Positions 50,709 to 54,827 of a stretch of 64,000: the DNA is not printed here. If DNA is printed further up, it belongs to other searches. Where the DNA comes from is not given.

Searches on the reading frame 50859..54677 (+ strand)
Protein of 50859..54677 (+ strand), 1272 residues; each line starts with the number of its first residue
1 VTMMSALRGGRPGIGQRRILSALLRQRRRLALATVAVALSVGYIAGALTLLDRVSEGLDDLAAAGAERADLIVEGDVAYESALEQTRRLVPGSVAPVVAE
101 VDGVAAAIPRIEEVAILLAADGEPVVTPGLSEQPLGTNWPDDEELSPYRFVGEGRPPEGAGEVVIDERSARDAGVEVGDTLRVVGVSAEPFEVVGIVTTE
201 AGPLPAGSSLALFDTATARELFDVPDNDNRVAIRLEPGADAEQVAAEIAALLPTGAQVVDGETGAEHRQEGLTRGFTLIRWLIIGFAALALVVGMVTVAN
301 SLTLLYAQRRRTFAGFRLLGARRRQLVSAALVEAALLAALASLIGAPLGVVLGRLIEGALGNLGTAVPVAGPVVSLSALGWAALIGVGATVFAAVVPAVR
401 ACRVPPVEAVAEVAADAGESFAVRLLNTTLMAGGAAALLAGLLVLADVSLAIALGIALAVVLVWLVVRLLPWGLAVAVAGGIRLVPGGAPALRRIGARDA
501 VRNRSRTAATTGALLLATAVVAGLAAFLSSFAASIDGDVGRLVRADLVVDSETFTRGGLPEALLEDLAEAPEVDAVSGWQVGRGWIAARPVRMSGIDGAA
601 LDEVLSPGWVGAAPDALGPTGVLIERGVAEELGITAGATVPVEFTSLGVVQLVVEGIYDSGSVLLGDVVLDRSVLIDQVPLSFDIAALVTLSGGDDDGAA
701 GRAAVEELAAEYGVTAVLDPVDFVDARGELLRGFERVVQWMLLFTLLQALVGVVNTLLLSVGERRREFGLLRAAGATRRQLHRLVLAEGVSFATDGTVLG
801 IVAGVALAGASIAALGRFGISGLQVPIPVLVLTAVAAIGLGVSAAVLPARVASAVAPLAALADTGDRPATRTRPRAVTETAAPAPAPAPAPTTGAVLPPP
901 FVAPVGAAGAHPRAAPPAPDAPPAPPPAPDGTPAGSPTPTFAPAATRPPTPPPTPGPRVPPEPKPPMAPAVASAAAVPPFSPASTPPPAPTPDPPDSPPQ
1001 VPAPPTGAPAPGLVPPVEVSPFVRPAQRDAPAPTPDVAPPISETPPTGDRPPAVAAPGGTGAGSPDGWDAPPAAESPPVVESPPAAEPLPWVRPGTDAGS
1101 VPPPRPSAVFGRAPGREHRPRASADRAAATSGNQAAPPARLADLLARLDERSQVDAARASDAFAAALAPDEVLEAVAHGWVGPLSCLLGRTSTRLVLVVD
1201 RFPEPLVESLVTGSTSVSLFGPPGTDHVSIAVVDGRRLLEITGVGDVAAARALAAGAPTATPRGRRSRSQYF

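Call 37: list_cluster_members(proteins=[window:50859-54677:+, window:54698-57976:-, window:18446-20302:+, window:20309-21601:+, window:25099-26274:+, window:42740-43999:+, window:41156-42154:+, window:33676-35115:+, window:46621-47607:-, window:58246-59874:-])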
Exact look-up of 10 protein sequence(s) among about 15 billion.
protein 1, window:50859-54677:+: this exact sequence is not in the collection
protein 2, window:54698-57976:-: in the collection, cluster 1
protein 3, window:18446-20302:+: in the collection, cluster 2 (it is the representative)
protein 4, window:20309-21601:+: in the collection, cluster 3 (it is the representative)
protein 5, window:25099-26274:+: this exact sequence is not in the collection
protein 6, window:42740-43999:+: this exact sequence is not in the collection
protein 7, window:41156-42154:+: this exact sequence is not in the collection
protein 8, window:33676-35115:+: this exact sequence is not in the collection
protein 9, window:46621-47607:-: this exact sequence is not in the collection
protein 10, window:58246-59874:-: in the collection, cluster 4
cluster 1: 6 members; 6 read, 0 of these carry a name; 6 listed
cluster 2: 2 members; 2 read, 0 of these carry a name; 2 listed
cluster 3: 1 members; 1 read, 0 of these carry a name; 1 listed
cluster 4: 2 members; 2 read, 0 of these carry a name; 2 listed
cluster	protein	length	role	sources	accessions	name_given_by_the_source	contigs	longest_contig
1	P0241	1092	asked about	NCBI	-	-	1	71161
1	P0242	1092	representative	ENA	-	-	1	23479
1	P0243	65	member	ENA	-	-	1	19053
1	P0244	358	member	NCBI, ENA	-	-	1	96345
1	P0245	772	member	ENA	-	-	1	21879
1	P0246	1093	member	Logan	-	-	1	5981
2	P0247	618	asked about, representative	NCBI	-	-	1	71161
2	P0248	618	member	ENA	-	-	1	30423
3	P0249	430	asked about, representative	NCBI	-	-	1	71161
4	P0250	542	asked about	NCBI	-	-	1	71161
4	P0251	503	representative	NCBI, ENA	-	-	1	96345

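Call 61: search_protein_families(library=pfam, proteins=[window:50859-54677:+], max_evalue=0.0001)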
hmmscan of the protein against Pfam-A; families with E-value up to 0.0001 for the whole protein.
window:50859-54677:+ (1272 aa): 2 families
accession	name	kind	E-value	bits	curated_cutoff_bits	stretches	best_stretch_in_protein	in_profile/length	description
PF02687.27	FtsX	-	5.1e-26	91.5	25.5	2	285-406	2-120/120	FtsX-like permease C-terminal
PF12704.14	MacB_PCD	-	2.8e-16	60.9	27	1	31-250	2-206/207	MacB-like periplasmic core domain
